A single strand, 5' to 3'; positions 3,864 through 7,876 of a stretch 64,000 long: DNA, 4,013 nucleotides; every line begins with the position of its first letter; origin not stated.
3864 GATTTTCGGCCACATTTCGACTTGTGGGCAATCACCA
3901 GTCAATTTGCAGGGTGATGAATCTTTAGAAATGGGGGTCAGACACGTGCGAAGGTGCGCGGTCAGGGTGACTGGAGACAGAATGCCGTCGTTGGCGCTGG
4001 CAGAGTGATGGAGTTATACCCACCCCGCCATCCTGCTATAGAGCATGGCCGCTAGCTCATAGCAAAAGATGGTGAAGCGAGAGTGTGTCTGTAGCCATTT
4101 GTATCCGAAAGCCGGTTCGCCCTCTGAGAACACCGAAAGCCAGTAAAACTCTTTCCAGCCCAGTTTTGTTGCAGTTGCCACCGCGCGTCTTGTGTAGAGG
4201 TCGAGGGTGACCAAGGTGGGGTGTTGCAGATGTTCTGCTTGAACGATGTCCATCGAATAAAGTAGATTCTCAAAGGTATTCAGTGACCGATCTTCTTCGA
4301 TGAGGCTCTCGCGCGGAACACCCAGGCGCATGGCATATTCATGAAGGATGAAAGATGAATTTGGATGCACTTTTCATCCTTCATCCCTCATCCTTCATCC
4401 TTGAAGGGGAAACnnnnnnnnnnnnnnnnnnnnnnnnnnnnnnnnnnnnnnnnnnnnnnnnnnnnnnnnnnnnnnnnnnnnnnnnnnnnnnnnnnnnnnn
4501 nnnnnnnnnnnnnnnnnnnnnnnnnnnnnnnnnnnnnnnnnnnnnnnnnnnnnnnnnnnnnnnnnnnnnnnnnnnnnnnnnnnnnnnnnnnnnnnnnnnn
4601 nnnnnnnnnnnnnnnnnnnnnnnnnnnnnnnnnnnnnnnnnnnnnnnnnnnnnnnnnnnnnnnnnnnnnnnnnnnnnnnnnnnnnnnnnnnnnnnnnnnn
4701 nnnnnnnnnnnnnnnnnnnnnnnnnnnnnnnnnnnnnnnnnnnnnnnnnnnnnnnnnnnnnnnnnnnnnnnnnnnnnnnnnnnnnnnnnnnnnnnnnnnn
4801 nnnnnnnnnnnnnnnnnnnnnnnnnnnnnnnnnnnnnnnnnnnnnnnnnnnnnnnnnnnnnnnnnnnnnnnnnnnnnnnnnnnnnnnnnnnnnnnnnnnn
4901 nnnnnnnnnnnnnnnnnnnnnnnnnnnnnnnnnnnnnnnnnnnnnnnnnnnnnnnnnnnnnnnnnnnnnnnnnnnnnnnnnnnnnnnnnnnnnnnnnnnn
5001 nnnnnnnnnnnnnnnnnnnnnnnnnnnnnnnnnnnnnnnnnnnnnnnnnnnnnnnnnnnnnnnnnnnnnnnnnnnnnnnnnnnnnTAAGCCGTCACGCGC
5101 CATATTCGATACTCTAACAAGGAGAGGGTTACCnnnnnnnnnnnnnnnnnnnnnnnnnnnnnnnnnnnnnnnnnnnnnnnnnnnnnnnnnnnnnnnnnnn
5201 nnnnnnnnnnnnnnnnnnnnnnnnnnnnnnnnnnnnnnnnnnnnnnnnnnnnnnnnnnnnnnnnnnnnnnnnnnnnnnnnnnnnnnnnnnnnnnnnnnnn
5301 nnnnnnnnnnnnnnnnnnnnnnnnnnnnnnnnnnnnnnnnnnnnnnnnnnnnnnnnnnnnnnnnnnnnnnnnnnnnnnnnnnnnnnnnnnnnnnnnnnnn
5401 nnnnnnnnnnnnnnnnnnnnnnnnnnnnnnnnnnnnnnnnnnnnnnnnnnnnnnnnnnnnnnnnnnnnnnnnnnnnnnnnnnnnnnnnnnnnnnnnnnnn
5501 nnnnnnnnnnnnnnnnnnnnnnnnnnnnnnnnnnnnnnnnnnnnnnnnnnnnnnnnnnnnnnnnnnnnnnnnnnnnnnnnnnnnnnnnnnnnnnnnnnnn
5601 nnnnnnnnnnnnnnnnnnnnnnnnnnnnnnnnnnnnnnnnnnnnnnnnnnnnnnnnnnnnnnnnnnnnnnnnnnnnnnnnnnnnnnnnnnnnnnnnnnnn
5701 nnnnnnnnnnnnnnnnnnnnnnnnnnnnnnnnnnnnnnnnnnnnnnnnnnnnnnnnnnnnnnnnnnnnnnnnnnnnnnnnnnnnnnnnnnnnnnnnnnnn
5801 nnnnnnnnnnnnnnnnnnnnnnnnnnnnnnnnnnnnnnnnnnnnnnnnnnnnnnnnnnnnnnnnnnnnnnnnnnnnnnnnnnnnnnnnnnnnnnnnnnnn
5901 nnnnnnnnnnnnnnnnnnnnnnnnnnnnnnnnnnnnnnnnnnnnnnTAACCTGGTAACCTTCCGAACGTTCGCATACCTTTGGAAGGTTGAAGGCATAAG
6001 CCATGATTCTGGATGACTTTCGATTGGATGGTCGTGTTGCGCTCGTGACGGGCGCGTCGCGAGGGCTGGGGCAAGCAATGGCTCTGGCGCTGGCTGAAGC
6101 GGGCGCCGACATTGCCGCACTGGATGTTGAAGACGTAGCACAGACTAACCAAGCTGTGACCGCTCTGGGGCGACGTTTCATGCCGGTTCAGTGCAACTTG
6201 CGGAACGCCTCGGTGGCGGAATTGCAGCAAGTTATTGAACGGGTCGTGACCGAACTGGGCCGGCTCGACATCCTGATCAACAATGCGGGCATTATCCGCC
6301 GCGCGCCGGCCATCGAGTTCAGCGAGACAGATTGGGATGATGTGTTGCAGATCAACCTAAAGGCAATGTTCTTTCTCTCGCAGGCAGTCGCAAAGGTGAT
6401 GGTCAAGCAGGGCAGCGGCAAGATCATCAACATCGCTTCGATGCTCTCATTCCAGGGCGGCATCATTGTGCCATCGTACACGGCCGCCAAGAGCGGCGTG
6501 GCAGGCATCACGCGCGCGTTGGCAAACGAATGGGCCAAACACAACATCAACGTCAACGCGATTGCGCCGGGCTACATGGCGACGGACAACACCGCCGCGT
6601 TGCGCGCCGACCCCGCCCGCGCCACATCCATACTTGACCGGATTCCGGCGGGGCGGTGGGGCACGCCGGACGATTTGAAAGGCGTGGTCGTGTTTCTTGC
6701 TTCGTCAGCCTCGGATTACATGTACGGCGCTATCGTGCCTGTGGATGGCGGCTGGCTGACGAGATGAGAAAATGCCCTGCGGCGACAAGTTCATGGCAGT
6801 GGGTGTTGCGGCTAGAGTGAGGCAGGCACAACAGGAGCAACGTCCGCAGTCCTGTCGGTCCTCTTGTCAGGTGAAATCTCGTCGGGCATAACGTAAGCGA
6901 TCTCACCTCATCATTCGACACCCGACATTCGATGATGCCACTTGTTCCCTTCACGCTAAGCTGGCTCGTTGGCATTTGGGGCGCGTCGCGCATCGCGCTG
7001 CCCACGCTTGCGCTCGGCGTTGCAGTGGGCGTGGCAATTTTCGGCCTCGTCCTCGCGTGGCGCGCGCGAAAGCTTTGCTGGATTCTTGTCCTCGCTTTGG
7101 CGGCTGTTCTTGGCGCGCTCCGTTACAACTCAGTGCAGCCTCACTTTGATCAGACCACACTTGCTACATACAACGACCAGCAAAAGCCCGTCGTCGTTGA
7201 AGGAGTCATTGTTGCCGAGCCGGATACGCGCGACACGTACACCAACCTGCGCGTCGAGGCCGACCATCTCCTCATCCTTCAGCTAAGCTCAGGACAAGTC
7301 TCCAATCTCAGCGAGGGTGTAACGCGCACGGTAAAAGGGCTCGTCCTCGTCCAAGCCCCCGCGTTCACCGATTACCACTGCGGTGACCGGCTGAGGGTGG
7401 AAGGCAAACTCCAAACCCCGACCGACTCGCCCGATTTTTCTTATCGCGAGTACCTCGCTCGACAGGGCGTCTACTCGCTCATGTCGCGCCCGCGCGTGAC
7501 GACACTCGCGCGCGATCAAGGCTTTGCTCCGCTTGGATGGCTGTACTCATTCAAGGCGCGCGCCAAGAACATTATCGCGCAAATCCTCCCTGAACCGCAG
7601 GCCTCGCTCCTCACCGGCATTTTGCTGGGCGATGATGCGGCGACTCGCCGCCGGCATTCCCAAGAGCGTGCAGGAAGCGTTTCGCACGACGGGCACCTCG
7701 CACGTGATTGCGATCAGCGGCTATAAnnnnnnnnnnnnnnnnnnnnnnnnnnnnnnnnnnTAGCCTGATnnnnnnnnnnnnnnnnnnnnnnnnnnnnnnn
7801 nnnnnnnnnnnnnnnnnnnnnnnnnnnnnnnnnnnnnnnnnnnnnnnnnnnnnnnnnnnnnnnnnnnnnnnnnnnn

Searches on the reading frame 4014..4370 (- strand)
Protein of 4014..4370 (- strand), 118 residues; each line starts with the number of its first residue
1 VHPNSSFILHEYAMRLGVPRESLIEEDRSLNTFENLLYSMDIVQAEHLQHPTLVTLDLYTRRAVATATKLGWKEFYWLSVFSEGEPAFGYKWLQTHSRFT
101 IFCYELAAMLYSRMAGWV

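Call 47: search_protein_families(library=pfam, proteins=[window:4014-4370:-], max_evalue=0.01)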
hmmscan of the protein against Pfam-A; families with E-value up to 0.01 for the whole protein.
window:4014-4370:- (118 aa): 1 family
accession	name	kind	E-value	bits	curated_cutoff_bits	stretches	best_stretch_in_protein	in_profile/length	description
PF02698.23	DUF218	-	8.2e-11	42.4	27.6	1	8-91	45-110/133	DUF218 domain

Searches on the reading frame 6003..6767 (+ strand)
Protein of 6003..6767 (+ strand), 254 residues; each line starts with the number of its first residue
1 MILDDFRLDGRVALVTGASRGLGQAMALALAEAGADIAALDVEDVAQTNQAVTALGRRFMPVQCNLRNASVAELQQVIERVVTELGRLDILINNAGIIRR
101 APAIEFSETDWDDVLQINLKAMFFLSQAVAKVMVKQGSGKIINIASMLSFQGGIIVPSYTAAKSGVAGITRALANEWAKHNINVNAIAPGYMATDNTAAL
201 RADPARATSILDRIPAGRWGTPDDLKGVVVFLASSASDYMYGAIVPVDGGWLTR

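Call 25: find_encoding_contigs(protein=window:6003-6767:+, flank=10000, max_places=10)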
Protein window:6003-6767:+ (254 aa): 2 contigs read that carry it; 2 places shown.
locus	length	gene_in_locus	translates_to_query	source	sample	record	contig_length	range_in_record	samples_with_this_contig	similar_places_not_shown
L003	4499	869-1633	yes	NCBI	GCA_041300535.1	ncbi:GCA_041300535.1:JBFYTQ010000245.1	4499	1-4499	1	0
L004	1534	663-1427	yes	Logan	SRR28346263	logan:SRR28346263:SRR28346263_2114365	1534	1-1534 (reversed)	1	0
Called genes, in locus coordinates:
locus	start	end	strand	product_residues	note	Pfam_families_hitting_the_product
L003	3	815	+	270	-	?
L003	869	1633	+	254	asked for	PF00106:adh_short, PF08659:KR, PF13561:adh_short_C2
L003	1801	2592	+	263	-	PF13567:DUF4131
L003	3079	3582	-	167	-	-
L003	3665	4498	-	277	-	?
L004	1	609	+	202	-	?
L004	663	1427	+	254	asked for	PF00106:adh_short, PF08659:KR, PF13561:adh_short_C2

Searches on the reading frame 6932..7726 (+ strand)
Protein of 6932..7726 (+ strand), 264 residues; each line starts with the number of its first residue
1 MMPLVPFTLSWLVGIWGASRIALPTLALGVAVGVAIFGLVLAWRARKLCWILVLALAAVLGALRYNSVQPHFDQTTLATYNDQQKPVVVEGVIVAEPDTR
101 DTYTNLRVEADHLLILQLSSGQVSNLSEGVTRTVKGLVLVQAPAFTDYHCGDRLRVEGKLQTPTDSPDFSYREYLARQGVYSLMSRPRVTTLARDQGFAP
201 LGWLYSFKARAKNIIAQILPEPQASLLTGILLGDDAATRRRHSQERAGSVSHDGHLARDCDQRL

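Call 47: search_protein_families(library=pfam, proteins=[window:6932-7726:+], max_evalue=0.01)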
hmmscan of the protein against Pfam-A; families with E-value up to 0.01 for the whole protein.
window:6932-7726:+ (264 aa): 2 families
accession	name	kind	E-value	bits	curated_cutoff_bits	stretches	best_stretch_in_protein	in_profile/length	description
PF13567.11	DUF4131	-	2.3e-22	79.9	31.6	1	24-184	6-157/165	Domain of unknown function (DUF4131)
PF04932.20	Wzy_C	-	0.0084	16.3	31.7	0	9-65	5-58/149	O-Antigen ligase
